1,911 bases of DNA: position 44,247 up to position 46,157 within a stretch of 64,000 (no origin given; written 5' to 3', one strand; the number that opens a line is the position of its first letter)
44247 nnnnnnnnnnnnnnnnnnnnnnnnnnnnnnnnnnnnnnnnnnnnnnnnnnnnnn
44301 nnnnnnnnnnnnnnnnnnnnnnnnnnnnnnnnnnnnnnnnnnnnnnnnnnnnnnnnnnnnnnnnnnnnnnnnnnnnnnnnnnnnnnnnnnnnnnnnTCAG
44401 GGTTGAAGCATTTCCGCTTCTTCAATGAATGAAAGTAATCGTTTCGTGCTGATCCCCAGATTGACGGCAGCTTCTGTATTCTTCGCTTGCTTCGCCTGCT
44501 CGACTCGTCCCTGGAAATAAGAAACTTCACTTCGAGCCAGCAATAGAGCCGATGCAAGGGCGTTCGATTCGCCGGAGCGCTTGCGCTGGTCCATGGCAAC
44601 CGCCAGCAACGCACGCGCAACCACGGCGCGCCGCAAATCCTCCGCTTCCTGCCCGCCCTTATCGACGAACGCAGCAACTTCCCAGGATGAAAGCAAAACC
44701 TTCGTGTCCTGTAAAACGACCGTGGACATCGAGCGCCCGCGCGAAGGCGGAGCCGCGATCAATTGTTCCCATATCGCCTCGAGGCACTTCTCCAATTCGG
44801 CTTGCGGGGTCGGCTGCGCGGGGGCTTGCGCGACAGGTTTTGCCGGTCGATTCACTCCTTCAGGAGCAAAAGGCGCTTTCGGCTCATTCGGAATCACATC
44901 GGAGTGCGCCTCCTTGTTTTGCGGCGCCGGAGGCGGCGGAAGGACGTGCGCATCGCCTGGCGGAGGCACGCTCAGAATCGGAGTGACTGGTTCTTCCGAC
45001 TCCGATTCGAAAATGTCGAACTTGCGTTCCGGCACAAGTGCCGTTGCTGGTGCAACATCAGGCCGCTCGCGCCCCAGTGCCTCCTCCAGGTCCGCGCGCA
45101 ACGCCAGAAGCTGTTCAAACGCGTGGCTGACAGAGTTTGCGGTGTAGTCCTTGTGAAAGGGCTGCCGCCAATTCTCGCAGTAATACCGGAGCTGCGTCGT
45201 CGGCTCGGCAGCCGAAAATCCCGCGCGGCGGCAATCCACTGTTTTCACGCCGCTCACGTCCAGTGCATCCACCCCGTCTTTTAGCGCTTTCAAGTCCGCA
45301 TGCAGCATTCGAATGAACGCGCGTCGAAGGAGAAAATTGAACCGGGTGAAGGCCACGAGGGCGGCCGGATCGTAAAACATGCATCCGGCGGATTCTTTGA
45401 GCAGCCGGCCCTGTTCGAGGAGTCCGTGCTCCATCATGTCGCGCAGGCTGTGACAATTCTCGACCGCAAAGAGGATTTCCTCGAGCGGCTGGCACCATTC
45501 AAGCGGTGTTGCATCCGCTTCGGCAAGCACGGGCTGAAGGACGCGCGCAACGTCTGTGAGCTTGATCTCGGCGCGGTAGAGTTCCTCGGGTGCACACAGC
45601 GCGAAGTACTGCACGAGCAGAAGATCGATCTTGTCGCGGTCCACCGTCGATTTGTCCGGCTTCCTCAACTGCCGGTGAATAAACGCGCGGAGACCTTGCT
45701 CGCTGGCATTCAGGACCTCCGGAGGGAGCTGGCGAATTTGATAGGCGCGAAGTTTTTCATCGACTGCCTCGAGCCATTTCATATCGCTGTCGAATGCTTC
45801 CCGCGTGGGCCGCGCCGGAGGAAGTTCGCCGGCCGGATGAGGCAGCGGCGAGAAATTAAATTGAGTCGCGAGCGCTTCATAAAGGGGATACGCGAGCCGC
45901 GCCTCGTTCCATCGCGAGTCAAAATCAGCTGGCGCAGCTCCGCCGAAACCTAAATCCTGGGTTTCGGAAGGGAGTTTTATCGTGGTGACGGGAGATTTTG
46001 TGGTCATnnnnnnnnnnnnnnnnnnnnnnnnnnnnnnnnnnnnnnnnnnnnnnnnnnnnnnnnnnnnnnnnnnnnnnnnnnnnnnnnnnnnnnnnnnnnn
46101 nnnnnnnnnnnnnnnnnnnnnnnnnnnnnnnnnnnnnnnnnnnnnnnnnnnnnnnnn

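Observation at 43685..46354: Three-gene operon of unknown function placed between the sigma-54 activator and che1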

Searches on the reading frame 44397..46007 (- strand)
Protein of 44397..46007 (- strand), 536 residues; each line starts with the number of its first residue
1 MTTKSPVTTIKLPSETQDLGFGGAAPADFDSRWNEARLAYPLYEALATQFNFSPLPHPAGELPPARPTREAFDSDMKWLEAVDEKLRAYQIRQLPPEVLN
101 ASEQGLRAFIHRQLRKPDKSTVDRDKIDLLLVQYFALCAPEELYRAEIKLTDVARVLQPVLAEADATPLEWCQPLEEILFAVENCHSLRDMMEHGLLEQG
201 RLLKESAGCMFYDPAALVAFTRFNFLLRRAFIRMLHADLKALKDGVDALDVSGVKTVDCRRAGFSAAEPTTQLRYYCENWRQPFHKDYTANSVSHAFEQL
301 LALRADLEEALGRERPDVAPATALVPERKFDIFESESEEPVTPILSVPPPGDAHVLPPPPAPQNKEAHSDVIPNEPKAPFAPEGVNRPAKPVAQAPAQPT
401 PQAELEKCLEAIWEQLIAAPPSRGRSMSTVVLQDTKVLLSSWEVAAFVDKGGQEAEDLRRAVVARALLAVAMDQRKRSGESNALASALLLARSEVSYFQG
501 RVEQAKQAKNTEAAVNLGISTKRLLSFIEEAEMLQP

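Call 4: search_protein_families(library=pfam, proteins=[window:44397-46007:-], max_evalue=1)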
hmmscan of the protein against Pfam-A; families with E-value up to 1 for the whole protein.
window:44397-46007:- (536 aa): 1 family
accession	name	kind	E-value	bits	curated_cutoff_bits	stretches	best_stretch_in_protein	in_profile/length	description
PF17625.7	DUF5509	-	0.083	12.5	25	1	116-169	36-88/362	Family of unknown function (DUF5509)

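Call 6: search_protein_families(library=ncbifam, proteins=[window:44397-46007:-], max_evalue=1)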
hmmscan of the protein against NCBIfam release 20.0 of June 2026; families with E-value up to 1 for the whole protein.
window:44397-46007:- (536 aa): 0 families

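Call 7: find_homologous_proteins(query=window:44397-46007:-)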
Query window:44397-46007:- (536 aa): 3396 proteins with E <= 0.001 among 8000 candidates; the best 120 are listed.
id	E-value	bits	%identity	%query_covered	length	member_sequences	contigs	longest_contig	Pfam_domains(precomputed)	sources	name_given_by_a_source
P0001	0.0e+0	1195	100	100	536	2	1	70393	-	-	-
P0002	2.6e-244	830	74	100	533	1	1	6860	-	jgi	jgi:hypothetical protein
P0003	3.3e-244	830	74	96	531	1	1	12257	-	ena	-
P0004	1.3e-243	828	74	96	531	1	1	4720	-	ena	-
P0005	3.7e-243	826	74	96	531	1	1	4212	-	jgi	-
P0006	1.2e-242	825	72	100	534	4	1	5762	-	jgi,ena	-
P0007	4.1e-242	823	72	100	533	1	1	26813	-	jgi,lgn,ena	-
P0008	5.3e-242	822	74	96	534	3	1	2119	-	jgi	jgi:hypothetical protein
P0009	1.2e-241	821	72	96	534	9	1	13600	-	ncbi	-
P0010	1.3e-241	821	73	100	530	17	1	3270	-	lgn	-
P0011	2.2e-241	820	73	100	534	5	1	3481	-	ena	-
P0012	5.9e-241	819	73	100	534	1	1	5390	-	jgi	jgi:hypothetical protein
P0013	1.1e-240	818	74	100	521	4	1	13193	-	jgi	jgi:hypothetical protein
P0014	2.0e-240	817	72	100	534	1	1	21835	-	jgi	jgi:hypothetical protein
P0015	7.1e-240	815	72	100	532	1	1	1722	-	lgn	-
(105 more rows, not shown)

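Call 15: search_solved_structures(query=A1, max_evalue=10, show_alignments=3)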
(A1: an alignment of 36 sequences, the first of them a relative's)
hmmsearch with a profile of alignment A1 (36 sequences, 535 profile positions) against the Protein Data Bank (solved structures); distinct sequences matched with E-value up to 10: 0.

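Call 18: search_protein_representatives(alignment_id=A1)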
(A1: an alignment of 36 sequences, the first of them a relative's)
Query: 36 sequences, 535 profile positions. Proteins with E-value up to 0.001 (for the whole library): 601; up to 1e-10: 463; up to 1e-30: 282. The best 150 are listed.
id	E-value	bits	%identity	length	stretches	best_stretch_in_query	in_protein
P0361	2.0e-270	914.8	-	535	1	1-535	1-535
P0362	1.2e-216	737.4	-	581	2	12-396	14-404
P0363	2.5e-207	706.6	-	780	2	22-455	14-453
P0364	2.8e-189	647.0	-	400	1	17-430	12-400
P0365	5.9e-188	642.6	-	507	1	54-438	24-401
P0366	1.2e-177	608.7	-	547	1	10-532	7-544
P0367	2.5e-168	577.9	-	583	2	20-389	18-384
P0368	1.8e-166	571.7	-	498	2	21-339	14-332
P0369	1.3e-159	549.1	-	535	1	27-534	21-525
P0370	1.0e-156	539.6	-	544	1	15-533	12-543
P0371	1.4e-156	539.1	-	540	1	24-534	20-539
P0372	3.1e-155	534.6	-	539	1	1-535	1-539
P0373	3.9e-154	531.0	-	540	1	16-535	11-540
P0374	1.7e-147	509.2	-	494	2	15-356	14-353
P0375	5.9e-147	507.3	-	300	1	232-535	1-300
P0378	3.1e-132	458.8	-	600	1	24-400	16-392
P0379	2.0e-125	436.3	-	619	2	28-389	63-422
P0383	6.9e-114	398.2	-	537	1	23-533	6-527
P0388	1.1e-107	377.7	-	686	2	22-403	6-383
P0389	1.1e-106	374.5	-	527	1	22-533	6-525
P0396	1.5e-101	357.5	-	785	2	19-399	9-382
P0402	7.3e-99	348.6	-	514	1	22-533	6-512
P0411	5.3e-94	332.6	-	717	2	23-366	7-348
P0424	1.6e-86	307.9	-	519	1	26-533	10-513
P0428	4.8e-85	303.0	-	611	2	27-398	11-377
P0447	1.2e-79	285.2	-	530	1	19-513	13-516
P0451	1.5e-78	281.6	-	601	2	26-393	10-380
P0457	5.1e-76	273.2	-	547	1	22-533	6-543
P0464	9.9e-75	269.0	-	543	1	19-502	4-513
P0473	1.2e-70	255.5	-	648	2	28-401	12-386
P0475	5.4e-70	253.4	-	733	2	23-334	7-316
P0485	1.0e-67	245.9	-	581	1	17-533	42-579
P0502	8.5e-61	223.0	-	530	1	20-498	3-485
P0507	5.4e-60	220.4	-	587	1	22-494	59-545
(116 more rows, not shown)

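Call 21: find_related_loci(query=A3, collection=genome_contigs, flank=10000)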
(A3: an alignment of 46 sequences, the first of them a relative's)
Query A3 (536 aa) in genome_contigs; peptide patterns used: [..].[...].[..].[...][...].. (x = any residue, [..] = any of these).
600 stretches matched a pattern (row limit reached: there are more); 590 encode a relative of the query (tblastn E <= 1e-3); the best 80 are kept; 80 distinct loci.
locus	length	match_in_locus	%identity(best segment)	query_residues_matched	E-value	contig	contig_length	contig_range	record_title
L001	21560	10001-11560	66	1-536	0e+0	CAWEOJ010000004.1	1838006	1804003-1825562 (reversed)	MAG: uncultured Acidobacteriota bacterium isolate MFD02248.bin.1.112 genome assembly, contig: contig_14778, whole genome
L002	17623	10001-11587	64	1-536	0e+0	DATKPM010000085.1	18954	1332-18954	MAG TPA_asm: Candidatus Acidoferrum sp. isolate SMAG_U14791 k141_787277, whole genome shotgun sequence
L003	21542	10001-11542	63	22-536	0e+0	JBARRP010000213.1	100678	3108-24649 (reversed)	MAG: Candidatus Acidiferrales bacterium isolate MFD13499_ilm_asm_bin38 k127_469596, whole genome shotgun sequence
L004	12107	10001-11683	54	32-536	0e+0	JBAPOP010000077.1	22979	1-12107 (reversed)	MAG: Candidatus Acidiferrales bacterium isolate MFD03399_ilm_asm_bin39 k127_257436, whole genome shotgun sequence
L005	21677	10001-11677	54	3-536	0e+0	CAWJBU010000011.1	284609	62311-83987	MAG: uncultured Acidobacteriota bacterium isolate MFD09286.bin.1.138 genome assembly, contig: contig_37971, whole genome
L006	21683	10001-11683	53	3-536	2e-178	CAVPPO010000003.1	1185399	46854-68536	MAG: uncultured Acidobacteriota bacterium isolate MFD00008.bin.2.100 genome assembly, contig: contig_31787, whole genome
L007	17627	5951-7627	54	3-536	3e-178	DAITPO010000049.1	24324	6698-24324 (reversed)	MAG TPA_asm: Candidatus Acidiferrales bacterium isolate CTOTU28694 NODE_943_length_24324_cov_13.804195, whole genome sho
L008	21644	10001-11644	54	24-536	2e-176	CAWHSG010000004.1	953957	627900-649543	MAG: uncultured Acidobacteriota bacterium isolate MFD03399.bin.2.118 genome assembly, contig: contig_23084, whole genome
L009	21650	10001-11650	53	24-536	9e-176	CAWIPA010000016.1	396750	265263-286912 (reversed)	MAG: uncultured Acidobacteriota bacterium isolate MFD01633.bin.1.196 genome assembly, contig: contig_7630, whole genome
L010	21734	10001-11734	68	23-536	1e-146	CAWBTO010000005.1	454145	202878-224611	MAG: Terriglobia bacterium isolate MFD01299.bin.1.55 genome assembly, contig: contig_19897, whole genome shotgun sequenc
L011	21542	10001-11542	47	12-534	4e-146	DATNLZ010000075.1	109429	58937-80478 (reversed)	MAG TPA_asm: Candidatus Dormiibacterota bacterium isolate SMAG_U11465 k141_149826, whole genome shotgun sequence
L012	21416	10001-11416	47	32-534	2e-145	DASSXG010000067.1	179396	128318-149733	MAG TPA_asm: Candidatus Acidoferrum sp. isolate SMAG_U644 k141_846935, whole genome shotgun sequence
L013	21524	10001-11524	46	22-532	4e-143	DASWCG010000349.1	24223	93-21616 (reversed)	MAG TPA_asm: Candidatus Acidiferrales bacterium isolate SMAG_U2703 k141_412804, whole genome shotgun sequence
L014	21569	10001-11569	48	22-536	7e-143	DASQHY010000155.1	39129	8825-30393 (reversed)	MAG TPA_asm: Candidatus Acidiferrales bacterium isolate SMAG_U11845 k141_1111846, whole genome shotgun sequence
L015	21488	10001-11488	46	2-536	6e-141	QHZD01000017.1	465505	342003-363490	MAG: Acidobacteria bacterium isolate gp2 AA100 14_1009_05_40cm_scaffold_0_curated, whole genome shotgun sequence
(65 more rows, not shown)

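Call 23: predict_structure(alignment_id=A2)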
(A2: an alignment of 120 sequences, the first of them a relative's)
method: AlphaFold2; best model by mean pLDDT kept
length: 536 residues; sequences in the alignment: 120
mean_pLDDT: 76.6   pTM: 0.57
mean pLDDT of the five models: 76.6, 76.2, 76.1, 75.4, 75.3
residues with pLDDT >= 90: 298; 70-90: 92; 50-70: 27; < 50: 119
segments of 3 or more residues with pLDDT < 50: 1-24, 316-401, 420-428
pLDDT, mean of each block of 10 residues (from residue 1): 38 34 56 95 95 93 92 95 93 90 96 91 95 96 92 98 96 96 93 91 92 97 95 92 95 94 91 89 62 82 93 55 27 27 28 27 26 30 30 30 66 65 45 80 78 86 92 89 90 95 93 91 95 88
secondary structure, 60 per line:
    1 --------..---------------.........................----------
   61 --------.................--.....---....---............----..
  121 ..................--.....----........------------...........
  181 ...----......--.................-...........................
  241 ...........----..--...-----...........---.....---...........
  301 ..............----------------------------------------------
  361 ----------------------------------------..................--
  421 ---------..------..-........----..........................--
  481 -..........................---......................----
elements in order: H26-50 H69-85 H88-92 H96-99 H103-114 H121-138 H141-145 H150-157 H170-183 H188-193 H196-212 H214-251 H270-278 H282-286 H290-314 H401-418 H441-448 H453-478 H482-507 H511-532

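Call 26: fold_search(model_id=the predicted structure, library=pdb)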
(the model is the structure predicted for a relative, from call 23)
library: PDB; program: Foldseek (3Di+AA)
matches with E <= 10: 140; with E <= 0.001: 0
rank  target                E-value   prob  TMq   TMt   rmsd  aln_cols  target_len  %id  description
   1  6xr1                  2.3e-01  0.28  0.16  0.16  19.9       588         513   13  Computationally designed right-handed alpha/alpha single-chain toroid with 9 repeats (released 2021-07-14)
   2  8hki_Q                2.3e-01  0.21  0.10  0.17  18.2       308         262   14  Human TRiC open state (released 2023-12-13)
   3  7o4i_1                6.0e-01  0.12  0.14  0.14  35.4       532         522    9  Yeast RNA polymerase II transcription pre-initiation complex with initial transcription bubble (released 2021-06-16)
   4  9unw_I                8.5e-01  0.09  0.10  0.17  22.1       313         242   12  mouse PDCD5-TRiC complex (released 2026-03-25)
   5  7o4l_1                8.5e-01  0.09  0.13  0.13  37.6       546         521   10  Yeast TFIIH in the expanded state within the pre-initiation complex (released 2021-06-16)
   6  8qx8_F                1.2e+00  0.04  0.11  0.07  28.9       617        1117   10  Endosomal membrane tethering complex CORVET (released 2024-07-03)
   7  8hki_g                1.3e+00  0.06  0.09  0.14  18.9       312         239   10  Human TRiC open state (released 2023-12-13)
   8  6bpl_A                1.4e+00  0.03  0.07  0.07  30.1       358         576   11  E. coli MsbA in complex with LPS and inhibitor G907 (released 2018-05-02)
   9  7sel_A                1.6e+00  0.04  0.08  0.07  30.4       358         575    9  E. coli MsbA in complex with LPS and inhibitor G7090 (compound 3) (released 2022-03-09)
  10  8ei1_D                1.8e+00  0.08  0.12  0.17  20.7       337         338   13  Crystal structure of the N-terminal domain of CUL4B in complex with H316, a Helicon Polypeptide (released 2023-10-25)
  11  9fur_A                1.8e+00  0.06  0.10  0.10  26.0       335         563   11  MsbA in LMNG inward-facing narrow (released 2025-03-19)
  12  5aff_A                1.8e+00  0.06  0.12  0.11  19.6       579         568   10  Symportin 1 chaperones 5S RNP assembly during ribosome biogenesis by occupying an essential rRNA binding site (released 2015-04-15)
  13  8dmo_A                1.9e+00  0.06  0.10  0.09  31.0       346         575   11  Structure of open, inward-facing MsbA from E. coli (released 2022-12-14)
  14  5k7v_A                2.2e+00  0.07  0.10  0.15  20.1       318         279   12  Computational Design of Self-Assembling Cyclic Protein Homooligomers (released 2017-04-12)
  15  4abn_A                2.4e+00  0.06  0.10  0.12  17.1       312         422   15  Crystal structure of full length mouse Strap (TTC5) (released 2012-01-25)
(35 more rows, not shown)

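Call 46: search_protein_families(library=pfam, alignment_id=A3, max_evalue=1)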
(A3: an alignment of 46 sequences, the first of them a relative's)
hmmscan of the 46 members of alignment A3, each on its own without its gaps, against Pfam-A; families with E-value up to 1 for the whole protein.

A. member 1, P0001 (536 aa): 1 family
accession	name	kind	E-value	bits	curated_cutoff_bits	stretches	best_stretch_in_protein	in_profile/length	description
PF17625.7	DUF5509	-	0.083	12.5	25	1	116-169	36-88/362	Family of unknown function (DUF5509)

B. families by the number of members that match (of 46 scanned): 61 families (the first 25 are shown)
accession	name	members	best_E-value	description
PF06005.17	ZapB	2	0.00027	Cell division protein ZapB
PF25296.1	Decapeptide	2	0.15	Decapeptide repeat region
PF05308.16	Mito_fiss_reg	1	0.00051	Mitochondrial fission regulator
PF19265.4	DUF5908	1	0.0021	Family of unknown function (DUF5908)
PF20379.3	DUF6674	1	0.0039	Family of unknown function (DUF6674)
PF09494.16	Slx4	1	0.0071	Slx4 endonuclease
PF12325.13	TMF_TATA_bd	1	0.014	TATA element modulatory factor 1 TATA binding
PF22056.1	ORF239-like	1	0.018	ORF239-like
PF03210.18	Paramyx_P_V_C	1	0.018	Paramyxovirus P/V phosphoprotein C-terminal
PF24164.1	TMP_N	1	0.026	Tape measure protein N-terminal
PF17301.7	LpqV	1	0.026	Putative lipoprotein LpqV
PF12266.13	DUF3613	1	0.028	Protein of unknown function (DUF3613)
PF16408.10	DUF5016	1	0.03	Domain of unknown function (DUF5016)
PF08795.16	DUF1796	1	0.04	Putative papain-like cysteine peptidase (DUF1796)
PF04102.17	SlyX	1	0.04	SlyX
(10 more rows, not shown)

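Call 47: find_related_loci(query=A6, collection=metagenome_contigs, flank=10000)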
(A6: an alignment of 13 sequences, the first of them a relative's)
Query A6 (547 aa) in metagenome_contigs; peptide patterns used: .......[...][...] (x = any residue, [..] = any of these).
130 stretches matched a pattern; 65 encode a relative of the query (tblastn E <= 1e-3); 65 distinct loci.
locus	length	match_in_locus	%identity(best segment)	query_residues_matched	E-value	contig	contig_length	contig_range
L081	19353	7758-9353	68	1-547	0e+0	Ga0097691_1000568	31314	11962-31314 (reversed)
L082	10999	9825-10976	65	1-382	4e-164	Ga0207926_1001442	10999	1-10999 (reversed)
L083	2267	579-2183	37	5-542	3e-106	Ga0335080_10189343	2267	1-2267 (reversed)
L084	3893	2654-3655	41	7-333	6e-87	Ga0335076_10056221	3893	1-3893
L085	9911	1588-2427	44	13-293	2e-75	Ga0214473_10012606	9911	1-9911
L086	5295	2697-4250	33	14-543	3e-73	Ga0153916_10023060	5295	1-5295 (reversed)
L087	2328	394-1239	43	13-295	6e-71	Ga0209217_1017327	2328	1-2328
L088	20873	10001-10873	39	1-292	2e-68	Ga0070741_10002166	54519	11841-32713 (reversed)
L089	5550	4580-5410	43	13-289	2e-67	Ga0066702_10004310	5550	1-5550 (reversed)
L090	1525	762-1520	45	13-266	2e-71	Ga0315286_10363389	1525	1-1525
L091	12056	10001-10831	43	13-289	3e-67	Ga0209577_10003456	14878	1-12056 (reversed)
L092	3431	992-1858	42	1-291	7e-67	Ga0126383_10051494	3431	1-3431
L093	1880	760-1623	41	3-291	1e-68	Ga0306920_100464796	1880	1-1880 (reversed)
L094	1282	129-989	42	4-291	2e-70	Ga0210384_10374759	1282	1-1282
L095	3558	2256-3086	43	13-289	1e-65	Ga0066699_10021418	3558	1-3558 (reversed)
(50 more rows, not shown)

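Call 73: search_protein_families(library=pfam, proteins=[P0363, P0396, P0411, P0475, P0388, P0473, P0379, P0428, P0378, P0451], max_evalue=0.01)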
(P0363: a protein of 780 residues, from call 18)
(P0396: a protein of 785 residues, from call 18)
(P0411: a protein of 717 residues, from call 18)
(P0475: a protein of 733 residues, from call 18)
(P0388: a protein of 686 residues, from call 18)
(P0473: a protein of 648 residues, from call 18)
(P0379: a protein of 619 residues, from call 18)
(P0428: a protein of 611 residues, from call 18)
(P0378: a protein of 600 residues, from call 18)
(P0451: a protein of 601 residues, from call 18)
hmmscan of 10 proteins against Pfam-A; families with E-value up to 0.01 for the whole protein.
P0363 (780 aa): 0 families

P0396 (785 aa): 0 families

P0411 (717 aa): 0 families

P0475 (733 aa): 0 families

P0388 (686 aa): 0 families

P0473 (648 aa): 1 family
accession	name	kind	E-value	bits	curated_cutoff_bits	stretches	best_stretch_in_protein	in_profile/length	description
PF04513.17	Baculo_PEP_C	-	0.0019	18.7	38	0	279-364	46-131/140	Baculovirus polyhedron envelope protein, PEP, C terminus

P0379 (619 aa): 0 families

P0428 (611 aa): 0 families

P0378 (600 aa): 0 families

P0451 (601 aa): 0 families

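Call 74: fold_search(model_id=the predicted structure, library=viral)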
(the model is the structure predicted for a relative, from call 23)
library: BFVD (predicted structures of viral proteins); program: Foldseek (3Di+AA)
matches with E <= 10: 128; with E <= 0.001: 0
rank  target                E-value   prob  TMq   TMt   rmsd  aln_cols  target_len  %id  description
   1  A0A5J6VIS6            1.4e-02  0.30  0.10  0.07  37.0       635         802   12  Uncharacterized protein [Megaviridae environmental sample]
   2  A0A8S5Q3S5            1.5e-01  0.23  0.14  0.14  30.2       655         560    8  Uncharacterized protein [Myoviridae sp. ctMYT7]
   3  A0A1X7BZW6            1.5e-01  0.20  0.14  0.10  30.8       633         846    8  (no name in the UniProt tables at hand)
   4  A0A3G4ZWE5            3.2e-01  0.11  0.10  0.09  35.5       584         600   11  Eukaryotic translation initiation factor 4G-like [Faunusvirus sp.]
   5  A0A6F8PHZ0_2          5.3e-01  0.08  0.09  0.07  28.2       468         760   10  (no name in the UniProt tables at hand)
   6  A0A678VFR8            6.0e-01  0.09  0.11  0.10  29.9       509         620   11  Tail adsorption protein [Lactococcus phage vB_Llc_bIBBAm4]
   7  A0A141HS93            8.5e-01  0.06  0.09  0.06  27.0       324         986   11  (no name in the UniProt tables at hand)
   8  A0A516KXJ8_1          9.6e-01  0.07  0.10  0.06  33.3       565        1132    9  (no name in the UniProt tables at hand)
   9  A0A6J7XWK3            1.0e+00  0.06  0.09  0.07  29.5       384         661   14  Uncharacterized protein [uncultured Caudovirales phage]
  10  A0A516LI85            1.1e+00  0.06  0.09  0.08  25.9       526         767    9  (no name in the UniProt tables at hand)
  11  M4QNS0                1.1e+00  0.06  0.07  0.05  26.1       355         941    9  (no name in the UniProt tables at hand)
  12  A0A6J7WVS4            1.2e+00  0.04  0.08  0.07  31.4       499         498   11  DNA-binding protein Dps [uncultured Caudovirales phage]
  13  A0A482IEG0            1.2e+00  0.04  0.10  0.09  33.4       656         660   11  Uncharacterized protein [Stenotrophomonas phage YB07]
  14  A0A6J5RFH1            1.3e+00  0.04  0.08  0.08  34.0       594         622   14  DNA-binding protein Dps [uncultured Caudovirales phage]
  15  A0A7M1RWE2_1          1.5e+00  0.04  0.10  0.04  29.5       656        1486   10  Uncharacterized protein [uncultured phage cr10_1]
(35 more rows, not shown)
